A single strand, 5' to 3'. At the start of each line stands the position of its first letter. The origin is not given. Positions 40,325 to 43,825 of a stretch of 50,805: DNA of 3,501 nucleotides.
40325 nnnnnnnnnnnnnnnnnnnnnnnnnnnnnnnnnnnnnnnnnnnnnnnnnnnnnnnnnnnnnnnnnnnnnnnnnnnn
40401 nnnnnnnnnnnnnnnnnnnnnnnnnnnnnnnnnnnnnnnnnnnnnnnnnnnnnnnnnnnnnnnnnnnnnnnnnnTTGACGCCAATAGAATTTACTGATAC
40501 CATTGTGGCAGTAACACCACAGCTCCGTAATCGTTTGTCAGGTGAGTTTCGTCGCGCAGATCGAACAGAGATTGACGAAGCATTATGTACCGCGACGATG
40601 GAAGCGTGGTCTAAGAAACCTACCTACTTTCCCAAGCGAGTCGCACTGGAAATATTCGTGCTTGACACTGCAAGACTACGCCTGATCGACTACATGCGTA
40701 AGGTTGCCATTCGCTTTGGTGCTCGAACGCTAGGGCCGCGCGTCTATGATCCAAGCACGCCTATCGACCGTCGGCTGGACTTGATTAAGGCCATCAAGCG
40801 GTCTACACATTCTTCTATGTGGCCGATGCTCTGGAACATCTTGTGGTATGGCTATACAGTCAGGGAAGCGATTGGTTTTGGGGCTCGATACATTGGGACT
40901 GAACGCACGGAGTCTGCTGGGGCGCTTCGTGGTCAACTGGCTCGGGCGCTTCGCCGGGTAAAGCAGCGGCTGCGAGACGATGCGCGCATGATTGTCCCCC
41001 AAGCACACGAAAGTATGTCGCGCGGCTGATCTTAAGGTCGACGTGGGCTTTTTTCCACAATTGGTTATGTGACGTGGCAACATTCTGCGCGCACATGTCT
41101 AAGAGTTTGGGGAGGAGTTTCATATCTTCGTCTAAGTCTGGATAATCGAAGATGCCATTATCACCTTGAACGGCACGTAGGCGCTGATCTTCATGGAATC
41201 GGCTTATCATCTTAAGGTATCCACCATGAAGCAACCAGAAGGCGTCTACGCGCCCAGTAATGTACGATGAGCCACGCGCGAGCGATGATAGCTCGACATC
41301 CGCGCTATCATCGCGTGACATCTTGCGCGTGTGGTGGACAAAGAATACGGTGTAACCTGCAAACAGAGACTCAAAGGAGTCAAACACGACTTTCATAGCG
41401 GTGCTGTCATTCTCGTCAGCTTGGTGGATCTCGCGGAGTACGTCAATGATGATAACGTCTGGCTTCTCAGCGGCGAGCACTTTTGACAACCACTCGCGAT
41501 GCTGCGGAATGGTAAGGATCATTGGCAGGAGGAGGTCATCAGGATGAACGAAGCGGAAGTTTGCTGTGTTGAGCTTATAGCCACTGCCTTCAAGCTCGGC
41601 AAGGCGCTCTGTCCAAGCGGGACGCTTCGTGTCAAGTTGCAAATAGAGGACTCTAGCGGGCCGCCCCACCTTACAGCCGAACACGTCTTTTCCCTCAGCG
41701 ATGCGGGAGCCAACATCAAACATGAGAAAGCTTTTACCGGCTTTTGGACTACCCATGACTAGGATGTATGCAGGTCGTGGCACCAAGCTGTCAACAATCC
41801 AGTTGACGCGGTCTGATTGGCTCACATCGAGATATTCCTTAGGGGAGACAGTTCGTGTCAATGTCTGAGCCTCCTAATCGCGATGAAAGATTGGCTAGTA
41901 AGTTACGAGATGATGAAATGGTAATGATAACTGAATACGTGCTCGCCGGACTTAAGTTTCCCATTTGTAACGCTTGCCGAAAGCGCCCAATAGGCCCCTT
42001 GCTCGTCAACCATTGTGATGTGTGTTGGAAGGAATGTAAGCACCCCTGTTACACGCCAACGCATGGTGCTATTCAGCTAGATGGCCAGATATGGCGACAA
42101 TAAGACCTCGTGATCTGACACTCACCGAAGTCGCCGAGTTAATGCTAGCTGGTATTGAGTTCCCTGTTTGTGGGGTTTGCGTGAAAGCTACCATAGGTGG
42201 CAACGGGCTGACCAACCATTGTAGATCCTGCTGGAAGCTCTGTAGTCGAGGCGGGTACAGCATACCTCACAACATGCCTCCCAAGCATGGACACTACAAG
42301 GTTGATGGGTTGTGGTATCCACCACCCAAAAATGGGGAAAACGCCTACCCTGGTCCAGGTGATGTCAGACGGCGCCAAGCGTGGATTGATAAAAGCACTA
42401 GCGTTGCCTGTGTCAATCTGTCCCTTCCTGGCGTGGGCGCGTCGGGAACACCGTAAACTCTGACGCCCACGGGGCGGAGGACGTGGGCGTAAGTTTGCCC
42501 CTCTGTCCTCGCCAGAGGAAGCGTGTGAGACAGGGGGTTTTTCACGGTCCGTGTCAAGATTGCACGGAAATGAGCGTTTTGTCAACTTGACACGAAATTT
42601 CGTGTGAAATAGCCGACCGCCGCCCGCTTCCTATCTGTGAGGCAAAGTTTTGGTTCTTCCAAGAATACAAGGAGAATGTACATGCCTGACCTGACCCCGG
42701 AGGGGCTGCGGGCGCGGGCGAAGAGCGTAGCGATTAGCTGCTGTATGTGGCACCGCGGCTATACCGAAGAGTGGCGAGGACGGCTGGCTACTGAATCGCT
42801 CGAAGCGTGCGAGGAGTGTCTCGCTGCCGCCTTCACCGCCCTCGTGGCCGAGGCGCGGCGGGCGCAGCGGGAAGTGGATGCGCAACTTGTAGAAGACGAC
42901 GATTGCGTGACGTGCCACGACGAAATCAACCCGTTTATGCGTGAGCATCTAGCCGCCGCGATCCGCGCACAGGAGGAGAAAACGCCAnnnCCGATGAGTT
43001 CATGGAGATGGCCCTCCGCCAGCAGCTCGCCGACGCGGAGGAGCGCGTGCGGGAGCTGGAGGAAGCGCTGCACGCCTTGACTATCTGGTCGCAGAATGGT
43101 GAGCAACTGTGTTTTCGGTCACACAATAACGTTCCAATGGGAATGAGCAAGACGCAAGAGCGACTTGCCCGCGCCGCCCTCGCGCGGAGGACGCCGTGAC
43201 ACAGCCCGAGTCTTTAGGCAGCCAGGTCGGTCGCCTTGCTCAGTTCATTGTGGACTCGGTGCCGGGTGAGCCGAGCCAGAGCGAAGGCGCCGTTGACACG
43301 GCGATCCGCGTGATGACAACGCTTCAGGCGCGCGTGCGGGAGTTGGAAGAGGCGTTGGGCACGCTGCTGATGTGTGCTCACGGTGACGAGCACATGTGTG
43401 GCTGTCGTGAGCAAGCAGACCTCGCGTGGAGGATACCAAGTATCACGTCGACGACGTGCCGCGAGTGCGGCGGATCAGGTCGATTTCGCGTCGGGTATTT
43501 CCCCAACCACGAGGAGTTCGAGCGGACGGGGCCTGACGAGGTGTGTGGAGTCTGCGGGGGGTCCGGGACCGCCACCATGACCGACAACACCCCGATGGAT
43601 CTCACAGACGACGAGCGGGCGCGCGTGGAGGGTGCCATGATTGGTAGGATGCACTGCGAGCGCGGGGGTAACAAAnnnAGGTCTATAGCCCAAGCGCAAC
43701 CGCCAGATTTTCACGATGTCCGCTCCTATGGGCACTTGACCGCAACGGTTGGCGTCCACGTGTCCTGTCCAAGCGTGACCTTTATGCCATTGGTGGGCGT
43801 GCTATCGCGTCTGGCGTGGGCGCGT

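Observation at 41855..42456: Seven-member paralog family of small LAG-CxxC...HCxxC zinc-finger proteins scattered through the rightward arm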

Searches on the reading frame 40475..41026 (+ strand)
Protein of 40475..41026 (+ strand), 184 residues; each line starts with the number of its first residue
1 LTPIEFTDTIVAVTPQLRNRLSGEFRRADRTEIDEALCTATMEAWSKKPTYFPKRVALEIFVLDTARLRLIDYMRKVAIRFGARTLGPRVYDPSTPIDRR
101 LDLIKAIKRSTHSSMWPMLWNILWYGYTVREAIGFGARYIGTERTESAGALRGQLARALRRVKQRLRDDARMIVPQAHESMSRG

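Call 31: search_protein_families(library=pfam, max_evalue=0.01, proteins=[window:40475-41026:+])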
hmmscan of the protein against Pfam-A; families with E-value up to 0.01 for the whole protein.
window:40475-41026:+ (184 aa): 0 families

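Call 67: search_protein_families(library=pfam, max_evalue=5, proteins=[window:40475-41026:+])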
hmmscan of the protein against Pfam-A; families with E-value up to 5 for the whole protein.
window:40475-41026:+ (184 aa): 1 family
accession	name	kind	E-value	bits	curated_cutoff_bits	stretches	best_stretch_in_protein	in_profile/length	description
PF02913.24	FAD-oxidase_C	-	0.26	11.4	21.2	1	64-128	100-164/248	FAD linked oxidases, C-terminal domain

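Call 68: search_protein_families(library=phrogs, max_evalue=0.01, proteins=[window:40475-41026:+])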
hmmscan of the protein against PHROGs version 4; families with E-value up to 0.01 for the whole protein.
window:40475-41026:+ (184 aa): 0 families

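Call 70: search_solved_structures(query=A7, max_evalue=1)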
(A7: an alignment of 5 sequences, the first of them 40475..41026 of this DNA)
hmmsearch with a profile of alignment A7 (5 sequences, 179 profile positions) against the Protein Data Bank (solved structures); distinct sequences matched with E-value up to 1: 15.
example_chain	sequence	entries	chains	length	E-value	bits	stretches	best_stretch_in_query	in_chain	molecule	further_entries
5uxx_A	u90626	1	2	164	1.1e-06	32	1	29-169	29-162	RNA polymerase sigma factor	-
7qh5_A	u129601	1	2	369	3.2e-06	30.4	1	9-90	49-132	RNA polymerase sigma factor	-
5wuq_A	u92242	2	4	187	0.0066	19.7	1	4-80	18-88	ECF RNA polymerase sigma factor SigW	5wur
4cxf_A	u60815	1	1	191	0.017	18.3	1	28-169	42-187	RNA POLYMERASE SIGMA FACTOR CNRH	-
6jcy_F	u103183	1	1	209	0.021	18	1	32-177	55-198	ECF RNA polymerase sigma factor SigH,ECF RNA polymerase sigma factor SigE,ECF RNA polymera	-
2map_A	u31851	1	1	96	0.043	17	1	5-79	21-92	RNA polymerase sigma factor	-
2mao_A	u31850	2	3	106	0.046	16.9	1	5-79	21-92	RNA polymerase sigma factor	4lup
5or5_A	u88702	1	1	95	0.053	16.7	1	5-77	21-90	ECF RNA polymerase sigma-E factor,ECF RNA polymerase sigma factor SigW,ECF RNA polymerase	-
1or7_A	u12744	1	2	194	0.073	16.3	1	5-75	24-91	RNA polymerase sigma-E factor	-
5yaa_A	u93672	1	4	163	0.079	16.1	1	16-92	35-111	Meiosis regulator and mRNA stability factor 1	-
6jbq_F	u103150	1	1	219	0.11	15.7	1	5-75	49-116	ECF RNA polymerase sigma-E factor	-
5jpq_G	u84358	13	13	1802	0.19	14.9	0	122-164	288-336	UTP10 | U3 small nucleolar RNA-associated protein 10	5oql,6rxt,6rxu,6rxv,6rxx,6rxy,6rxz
6fdl_A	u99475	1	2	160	0.21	14.8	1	17-92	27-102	Meiosis regulator and mRNA stability factor 1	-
6in7_B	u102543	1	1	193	0.71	13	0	14-76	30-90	RNA polymerase sigma-H factor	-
8z6g_B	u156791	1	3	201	0.72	13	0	14-76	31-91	RNA polymerase sigma factor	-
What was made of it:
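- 40475..41029 (+): Context, not a family member: divergent ECF-type sigma factor. In 5 of 6 related lineages a family member starts at or over its stop codon. A profile of five orthologs hits PDB ECF sigma factors: 5uxx 1.1e-6, 7qh5 3.2e-6, plus SigW, CnrH and SigE (call 70).
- The clade encodes a divergent ECF sigma factor at 40475-41029 (calls 67, 70).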

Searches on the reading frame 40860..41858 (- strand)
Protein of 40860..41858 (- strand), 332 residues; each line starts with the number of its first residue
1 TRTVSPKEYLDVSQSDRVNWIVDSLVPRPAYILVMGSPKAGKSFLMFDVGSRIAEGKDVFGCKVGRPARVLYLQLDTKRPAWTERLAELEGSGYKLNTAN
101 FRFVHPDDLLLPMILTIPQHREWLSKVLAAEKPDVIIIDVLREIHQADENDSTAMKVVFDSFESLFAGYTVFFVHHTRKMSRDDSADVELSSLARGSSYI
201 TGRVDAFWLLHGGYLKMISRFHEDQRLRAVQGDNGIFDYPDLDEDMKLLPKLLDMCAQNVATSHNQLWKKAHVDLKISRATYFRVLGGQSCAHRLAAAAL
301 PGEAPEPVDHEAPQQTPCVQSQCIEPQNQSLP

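Call 31: search_protein_families(library=pfam, max_evalue=0.01, proteins=[window:40860-41858:-])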
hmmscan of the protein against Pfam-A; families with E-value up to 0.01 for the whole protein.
window:40860-41858:- (332 aa): 1 family
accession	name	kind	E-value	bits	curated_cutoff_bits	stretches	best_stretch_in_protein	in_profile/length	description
PF13481.12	AAA_25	-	3.6e-28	99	27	1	14-180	18-193/195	AAA domain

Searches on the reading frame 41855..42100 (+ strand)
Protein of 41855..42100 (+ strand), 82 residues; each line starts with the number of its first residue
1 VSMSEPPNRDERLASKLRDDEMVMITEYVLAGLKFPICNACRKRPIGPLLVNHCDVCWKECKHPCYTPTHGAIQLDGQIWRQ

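Call 6: search_protein_families(library=pfam, max_evalue=1, proteins=[window:41855-42100:+])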
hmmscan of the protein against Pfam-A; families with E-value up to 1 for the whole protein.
window:41855-42100:+ (82 aa): 0 families

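Call 7: search_protein_families(library=phrogs, max_evalue=1, proteins=[window:41855-42100:+])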
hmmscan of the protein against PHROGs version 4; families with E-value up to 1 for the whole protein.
window:41855-42100:+ (82 aa): 0 families

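Call 61: predict_structure(alignment_id=A6)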
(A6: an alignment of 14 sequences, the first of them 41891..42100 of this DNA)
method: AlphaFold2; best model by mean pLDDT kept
length: 70 residues; sequences in the alignment: 14
mean_pLDDT: 59.3   pTM: 0.35
mean pLDDT of the five models: 59.3, 59.1, 57.9, 56.5, 55.4
residues with pLDDT >= 90: 0; 70-90: 21; 50-70: 28; < 50: 21
segments of 3 or more residues with pLDDT < 50: 53-70
pLDDT, mean of each block of 10 residues (from residue 1): 63 76 65 58 69 47 37
secondary structure, 60 per line:
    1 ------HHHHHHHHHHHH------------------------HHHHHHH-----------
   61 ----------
elements in order: H7-18 H43-49
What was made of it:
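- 41855..42103 (+): m5, 82 aa (alternative starts 41861, 41891, 41918): ...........-LKFPI-CNAC-x12-HCDVC. Divergent from the RepA-like gene. AlphaFold2 places a helix ending at LAG (call 61).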

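Call 91: search_protein_families(library=padloc, max_evalue=1, proteins=[window:41855-42100:+])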
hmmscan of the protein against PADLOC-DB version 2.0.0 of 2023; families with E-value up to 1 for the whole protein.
window:41855-42100:+ (82 aa): 0 families

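Call 95: fold_search(model_id=the predicted structure, library=viral)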
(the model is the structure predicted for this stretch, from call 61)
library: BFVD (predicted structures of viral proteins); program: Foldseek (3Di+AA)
matches with E <= 10: 12; with E <= 0.001: 0
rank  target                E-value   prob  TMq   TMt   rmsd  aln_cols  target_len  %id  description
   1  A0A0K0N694            2.1e+00  0.08  0.35  0.29  13.4        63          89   16  Uncharacterized protein [Gordonia phage GRU3]
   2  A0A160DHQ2            3.7e+00  0.04  0.29  0.31   9.7        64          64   22  Uncharacterized protein [Gordonia phage McGonagall]
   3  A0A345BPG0            4.9e+00  0.03  0.31  0.26  13.0        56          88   14  (no name in the UniProt tables at hand)
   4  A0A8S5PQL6            6.5e+00  0.01  0.14  0.09  12.7        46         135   22  Thaumarchaeal output domain 1 [Siphoviridae sp. ctAiL5]
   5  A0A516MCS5            7.0e+00  0.07  0.36  0.36   5.8        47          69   15  (no name in the UniProt tables at hand)
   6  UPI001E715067         7.0e+00  0.03  0.30  0.17  10.3        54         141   20  (no name look-up for this kind of identifier)
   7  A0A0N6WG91            7.5e+00  0.01  0.21  0.13  12.6        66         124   14  Portal vertex of the head [Salmonella phage 38]
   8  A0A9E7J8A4            8.6e+00  0.10  0.27  0.33   3.5        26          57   19  (no name in the UniProt tables at hand)
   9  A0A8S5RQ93            9.2e+00  0.12  0.28  0.24   1.0        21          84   33  Transposase [virus sp. ctrcb4]
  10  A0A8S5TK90            9.2e+00  0.09  0.27  0.06   2.2        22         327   23  Uncharacterized protein [Podoviridae sp. ctz6O13]
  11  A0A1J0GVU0            9.2e+00  0.07  0.29  0.18   8.6        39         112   18  Uncharacterized protein [Streptomyces phage BRock]
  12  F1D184                9.9e+00  0.01  0.23  0.17   9.7        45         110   16  Uncharacterized protein ORF62 [Vibrio phage ICP1]

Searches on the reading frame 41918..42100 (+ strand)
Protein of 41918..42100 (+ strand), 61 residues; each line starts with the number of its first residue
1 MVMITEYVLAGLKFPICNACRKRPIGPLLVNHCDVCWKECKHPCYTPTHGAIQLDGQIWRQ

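Call 34: search_protein_families(library=ncbifam, max_evalue=1, proteins=[window:41918-42100:+])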
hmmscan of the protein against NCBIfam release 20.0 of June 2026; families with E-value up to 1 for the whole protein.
window:41918-42100:+ (61 aa): 0 families

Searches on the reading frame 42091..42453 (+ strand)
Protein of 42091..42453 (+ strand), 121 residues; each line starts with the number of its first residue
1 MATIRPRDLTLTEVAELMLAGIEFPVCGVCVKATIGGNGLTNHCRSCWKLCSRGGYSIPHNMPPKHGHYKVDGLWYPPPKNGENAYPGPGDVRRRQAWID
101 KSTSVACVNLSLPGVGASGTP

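Call 6: search_protein_families(library=pfam, max_evalue=1, proteins=[window:42091-42453:+])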
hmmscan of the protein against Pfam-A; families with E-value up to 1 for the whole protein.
window:42091-42453:+ (121 aa): 0 families

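Call 7: search_protein_families(library=phrogs, max_evalue=1, proteins=[window:42091-42453:+])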
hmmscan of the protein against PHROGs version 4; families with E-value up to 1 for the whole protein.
window:42091-42453:+ (121 aa): 1 family
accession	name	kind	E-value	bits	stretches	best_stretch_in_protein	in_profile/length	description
phrog_29349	-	unknown function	0.22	13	1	16-52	27-64/77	-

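Call 12: search_dna_similar(query=window:42091-42453:+, collection=phages, mode=protein, max_evalue=1, max_rows=15)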
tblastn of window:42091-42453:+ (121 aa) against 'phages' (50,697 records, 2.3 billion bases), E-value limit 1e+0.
No match.

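Call 34: search_protein_families(library=ncbifam, max_evalue=1, proteins=[window:42091-42453:+])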
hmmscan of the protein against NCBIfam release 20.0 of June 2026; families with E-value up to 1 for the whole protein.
window:42091-42453:+ (121 aa): 0 families

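Call 91: search_protein_families(library=padloc, max_evalue=1, proteins=[window:42091-42453:+])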
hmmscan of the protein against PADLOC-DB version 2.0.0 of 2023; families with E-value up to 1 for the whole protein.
window:42091-42453:+ (121 aa): 0 families

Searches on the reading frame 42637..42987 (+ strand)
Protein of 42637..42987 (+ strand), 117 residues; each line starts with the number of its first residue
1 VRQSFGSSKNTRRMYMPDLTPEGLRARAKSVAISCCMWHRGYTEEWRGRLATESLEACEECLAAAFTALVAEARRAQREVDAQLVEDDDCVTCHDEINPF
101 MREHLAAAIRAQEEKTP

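Call 31: search_protein_families(library=pfam, max_evalue=0.01, proteins=[window:42637-42987:+])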
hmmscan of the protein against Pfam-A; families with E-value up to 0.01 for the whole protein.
window:42637-42987:+ (117 aa): 2 families
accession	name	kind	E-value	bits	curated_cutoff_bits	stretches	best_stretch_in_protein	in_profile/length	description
PF03264.19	Cytochrom_NNT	-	0.0018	18.5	24.1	1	45-98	116-168/174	NapC/NirT cytochrome c family, N-terminal region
PF14522.11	Cytochrome_C7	-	0.0037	17.5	24.8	1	55-101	13-55/67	Cytochrome c7 and related cytochrome c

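Call 68: search_protein_families(library=phrogs, max_evalue=0.01, proteins=[window:42637-42987:+])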
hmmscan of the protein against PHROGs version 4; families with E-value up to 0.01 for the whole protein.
window:42637-42987:+ (117 aa): 0 families

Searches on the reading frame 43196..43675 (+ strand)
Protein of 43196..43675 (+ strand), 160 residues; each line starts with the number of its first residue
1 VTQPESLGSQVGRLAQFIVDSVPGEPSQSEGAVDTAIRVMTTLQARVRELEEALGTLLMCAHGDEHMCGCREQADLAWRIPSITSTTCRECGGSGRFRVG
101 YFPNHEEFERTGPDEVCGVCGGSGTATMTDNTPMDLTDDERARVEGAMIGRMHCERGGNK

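Call 31: search_protein_families(library=pfam, max_evalue=0.01, proteins=[window:43196-43675:+])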
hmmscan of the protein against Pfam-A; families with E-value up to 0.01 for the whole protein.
window:43196-43675:+ (160 aa): 0 families

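Call 68: search_protein_families(library=phrogs, max_evalue=0.01, proteins=[window:43196-43675:+])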
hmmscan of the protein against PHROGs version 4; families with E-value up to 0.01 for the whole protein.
window:43196-43675:+ (160 aa): 1 family
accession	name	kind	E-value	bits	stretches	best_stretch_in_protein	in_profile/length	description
phrog_20553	-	unknown function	0.0001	22.4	1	11-56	183-228/471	-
